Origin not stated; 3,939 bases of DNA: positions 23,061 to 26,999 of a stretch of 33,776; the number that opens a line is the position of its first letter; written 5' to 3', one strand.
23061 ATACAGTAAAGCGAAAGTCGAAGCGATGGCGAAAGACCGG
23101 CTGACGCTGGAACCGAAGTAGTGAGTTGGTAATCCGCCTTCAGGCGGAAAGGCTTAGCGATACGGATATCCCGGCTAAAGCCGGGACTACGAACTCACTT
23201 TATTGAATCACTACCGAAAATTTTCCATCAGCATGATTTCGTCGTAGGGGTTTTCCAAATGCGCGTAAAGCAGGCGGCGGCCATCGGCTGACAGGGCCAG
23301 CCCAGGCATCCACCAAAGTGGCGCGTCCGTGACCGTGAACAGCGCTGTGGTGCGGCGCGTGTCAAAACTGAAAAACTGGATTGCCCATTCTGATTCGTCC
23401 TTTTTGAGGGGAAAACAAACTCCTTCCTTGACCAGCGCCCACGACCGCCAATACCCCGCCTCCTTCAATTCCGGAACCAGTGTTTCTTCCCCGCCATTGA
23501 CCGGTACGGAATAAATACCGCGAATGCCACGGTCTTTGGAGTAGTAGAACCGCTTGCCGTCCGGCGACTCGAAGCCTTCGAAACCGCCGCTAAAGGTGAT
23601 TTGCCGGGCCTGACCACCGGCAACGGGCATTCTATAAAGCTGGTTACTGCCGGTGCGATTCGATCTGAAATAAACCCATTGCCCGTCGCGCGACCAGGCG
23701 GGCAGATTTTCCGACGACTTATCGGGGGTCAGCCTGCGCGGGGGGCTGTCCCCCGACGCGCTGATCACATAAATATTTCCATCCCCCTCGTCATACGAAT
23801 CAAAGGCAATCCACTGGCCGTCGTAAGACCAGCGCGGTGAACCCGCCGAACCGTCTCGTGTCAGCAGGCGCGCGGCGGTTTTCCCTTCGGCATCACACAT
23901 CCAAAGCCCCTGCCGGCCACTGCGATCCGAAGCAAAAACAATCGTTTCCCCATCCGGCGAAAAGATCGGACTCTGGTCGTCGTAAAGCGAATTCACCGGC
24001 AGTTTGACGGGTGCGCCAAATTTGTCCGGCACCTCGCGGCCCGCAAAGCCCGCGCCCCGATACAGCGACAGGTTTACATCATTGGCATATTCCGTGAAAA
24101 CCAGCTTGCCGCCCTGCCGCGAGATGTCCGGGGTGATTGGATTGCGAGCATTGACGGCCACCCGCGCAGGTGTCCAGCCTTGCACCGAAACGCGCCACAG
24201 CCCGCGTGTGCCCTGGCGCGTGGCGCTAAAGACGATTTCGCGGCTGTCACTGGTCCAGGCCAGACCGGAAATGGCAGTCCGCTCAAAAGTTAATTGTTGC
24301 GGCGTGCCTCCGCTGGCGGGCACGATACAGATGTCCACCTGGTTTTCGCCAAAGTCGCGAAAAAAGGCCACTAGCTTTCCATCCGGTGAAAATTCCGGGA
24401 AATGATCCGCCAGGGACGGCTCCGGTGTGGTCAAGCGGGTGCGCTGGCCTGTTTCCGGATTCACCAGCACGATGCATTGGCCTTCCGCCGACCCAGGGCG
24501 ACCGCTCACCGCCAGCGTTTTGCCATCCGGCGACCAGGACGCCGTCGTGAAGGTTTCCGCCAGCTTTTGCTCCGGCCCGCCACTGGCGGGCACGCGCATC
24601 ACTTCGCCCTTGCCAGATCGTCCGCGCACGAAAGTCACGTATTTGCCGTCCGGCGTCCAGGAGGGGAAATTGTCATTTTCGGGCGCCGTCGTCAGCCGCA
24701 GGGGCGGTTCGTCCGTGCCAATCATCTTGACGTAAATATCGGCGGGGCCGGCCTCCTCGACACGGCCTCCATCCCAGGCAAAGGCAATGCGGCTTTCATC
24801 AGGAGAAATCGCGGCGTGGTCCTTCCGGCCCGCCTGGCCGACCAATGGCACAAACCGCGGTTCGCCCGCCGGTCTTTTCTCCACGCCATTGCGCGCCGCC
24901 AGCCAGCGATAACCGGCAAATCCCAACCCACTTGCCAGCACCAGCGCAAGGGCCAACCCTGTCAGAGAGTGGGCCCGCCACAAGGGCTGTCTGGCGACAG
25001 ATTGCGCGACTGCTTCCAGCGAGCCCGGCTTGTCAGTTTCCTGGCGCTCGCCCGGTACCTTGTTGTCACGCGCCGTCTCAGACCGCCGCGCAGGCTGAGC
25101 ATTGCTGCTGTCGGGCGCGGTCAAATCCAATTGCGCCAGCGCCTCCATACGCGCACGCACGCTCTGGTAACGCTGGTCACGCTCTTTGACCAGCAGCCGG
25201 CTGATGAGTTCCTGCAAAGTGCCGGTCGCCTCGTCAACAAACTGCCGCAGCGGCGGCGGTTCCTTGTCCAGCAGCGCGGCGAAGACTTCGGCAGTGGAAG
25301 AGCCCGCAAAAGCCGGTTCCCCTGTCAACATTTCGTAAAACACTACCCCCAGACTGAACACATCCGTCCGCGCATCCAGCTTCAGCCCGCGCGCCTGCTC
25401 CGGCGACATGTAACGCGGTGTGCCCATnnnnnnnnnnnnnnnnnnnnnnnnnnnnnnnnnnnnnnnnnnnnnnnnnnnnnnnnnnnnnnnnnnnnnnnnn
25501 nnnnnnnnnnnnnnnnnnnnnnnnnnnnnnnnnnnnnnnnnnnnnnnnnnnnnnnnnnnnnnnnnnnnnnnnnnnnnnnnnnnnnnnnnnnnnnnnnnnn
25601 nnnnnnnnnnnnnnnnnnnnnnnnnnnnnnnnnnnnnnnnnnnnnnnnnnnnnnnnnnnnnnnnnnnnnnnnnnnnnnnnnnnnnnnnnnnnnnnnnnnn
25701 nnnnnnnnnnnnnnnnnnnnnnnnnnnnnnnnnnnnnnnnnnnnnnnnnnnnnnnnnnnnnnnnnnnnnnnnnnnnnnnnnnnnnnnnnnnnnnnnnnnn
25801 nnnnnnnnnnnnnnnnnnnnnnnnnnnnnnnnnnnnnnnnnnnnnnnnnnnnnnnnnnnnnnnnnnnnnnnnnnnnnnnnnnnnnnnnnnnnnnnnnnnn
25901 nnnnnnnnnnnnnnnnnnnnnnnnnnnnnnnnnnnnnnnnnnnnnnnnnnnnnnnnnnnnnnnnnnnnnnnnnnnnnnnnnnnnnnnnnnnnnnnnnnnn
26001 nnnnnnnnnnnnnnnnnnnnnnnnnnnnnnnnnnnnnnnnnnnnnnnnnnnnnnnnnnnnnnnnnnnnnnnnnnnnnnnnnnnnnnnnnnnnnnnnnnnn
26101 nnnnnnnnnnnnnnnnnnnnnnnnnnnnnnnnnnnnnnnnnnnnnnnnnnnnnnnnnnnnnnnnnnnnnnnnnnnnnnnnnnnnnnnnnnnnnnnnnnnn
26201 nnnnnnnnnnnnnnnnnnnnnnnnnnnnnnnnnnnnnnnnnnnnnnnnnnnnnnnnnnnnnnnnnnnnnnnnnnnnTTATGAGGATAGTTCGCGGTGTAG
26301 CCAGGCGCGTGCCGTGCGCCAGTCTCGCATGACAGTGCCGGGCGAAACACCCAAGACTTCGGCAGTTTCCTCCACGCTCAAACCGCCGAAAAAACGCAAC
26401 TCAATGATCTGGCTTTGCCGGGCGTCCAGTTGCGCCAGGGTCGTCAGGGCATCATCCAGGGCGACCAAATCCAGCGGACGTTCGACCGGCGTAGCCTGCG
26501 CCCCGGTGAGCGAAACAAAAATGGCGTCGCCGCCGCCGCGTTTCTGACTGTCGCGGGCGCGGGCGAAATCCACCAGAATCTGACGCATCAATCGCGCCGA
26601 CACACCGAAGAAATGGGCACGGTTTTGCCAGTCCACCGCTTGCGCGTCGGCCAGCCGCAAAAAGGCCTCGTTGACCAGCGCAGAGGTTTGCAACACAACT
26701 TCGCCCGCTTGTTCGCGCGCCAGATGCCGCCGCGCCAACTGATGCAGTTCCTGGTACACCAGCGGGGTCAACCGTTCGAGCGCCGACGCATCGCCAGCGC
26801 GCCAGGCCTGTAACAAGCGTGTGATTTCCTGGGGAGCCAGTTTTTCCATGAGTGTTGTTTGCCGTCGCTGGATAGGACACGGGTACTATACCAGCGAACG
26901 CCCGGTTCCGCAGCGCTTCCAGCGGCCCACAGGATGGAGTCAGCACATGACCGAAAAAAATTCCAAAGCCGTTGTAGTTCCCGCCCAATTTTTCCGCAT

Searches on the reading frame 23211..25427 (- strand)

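Call 9: search_protein_families(library=pfam, proteins=[window:23211-25427:-], max_evalue=0.001)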
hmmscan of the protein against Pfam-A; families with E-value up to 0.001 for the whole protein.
window:23211-25427:- (738 aa): 8 families
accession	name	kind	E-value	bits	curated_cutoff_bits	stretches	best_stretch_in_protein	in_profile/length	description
PF07676.18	PD40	-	4.9e-50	167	20.9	4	244-274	3-34/38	WD40-like Beta Propeller Repeat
PF00069.31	Pkinase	-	3e-11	43.6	31.7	1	2-88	159-253/263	Protein kinase domain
PF00930.27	DPPIV_N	-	6.5e-11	42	22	0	491-571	2-83/354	Dipeptidyl peptidase IV (DPP IV) N-terminal region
PF25174.1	Beta-prop_THOC3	-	1.4e-06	28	305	0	294-398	92-186/272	THOC3 beta-propeller domain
PF02897.21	Peptidase_S9_N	-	5e-06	26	24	0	345-404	130-190/414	Prolyl oligopeptidase, N-terminal beta-propeller domain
PF07714.23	PK_Tyr_Ser-Thr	-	5.6e-06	26.3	23.1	1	5-86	169-248/258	Protein tyrosine and serine/threonine kinase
PF23414.1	Beta-prop_EML_2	-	9e-05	22.4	90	0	288-412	37-152/266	Echinoderm microtubule-associated protein second beta-propeller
PF14583.12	Pectate_lyase22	-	0.00019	20.7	30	0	577-656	42-122/386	Oligogalacturonate lyase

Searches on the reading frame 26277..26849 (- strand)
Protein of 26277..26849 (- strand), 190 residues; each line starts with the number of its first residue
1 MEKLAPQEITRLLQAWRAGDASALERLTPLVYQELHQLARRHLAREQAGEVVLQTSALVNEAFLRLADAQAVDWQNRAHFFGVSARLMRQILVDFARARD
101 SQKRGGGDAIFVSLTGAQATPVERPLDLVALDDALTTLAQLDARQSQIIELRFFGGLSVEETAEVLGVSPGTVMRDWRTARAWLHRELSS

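Call 9: search_protein_families(library=pfam, proteins=[window:26277-26849:-], max_evalue=0.001)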
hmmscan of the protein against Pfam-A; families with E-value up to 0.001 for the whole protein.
window:26277-26849:- (190 aa): 4 families
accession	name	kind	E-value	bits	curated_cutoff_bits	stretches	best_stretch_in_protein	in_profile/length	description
PF07638.17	Sigma70_ECF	-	8.2e-54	182.8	21.1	1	7-189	2-184/185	ECF sigma factor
PF08281.18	Sigma70_r4_2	-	1.6e-12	47.3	25.7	1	134-182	4-52/54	Sigma-70, region 4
PF04545.22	Sigma70_r4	-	9.7e-11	41.5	24.1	1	138-175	2-39/50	Sigma-70, region 4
PF13384.12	HTH_23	-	0.00066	19.9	24.6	0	156-178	17-38/50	Homeodomain-like domain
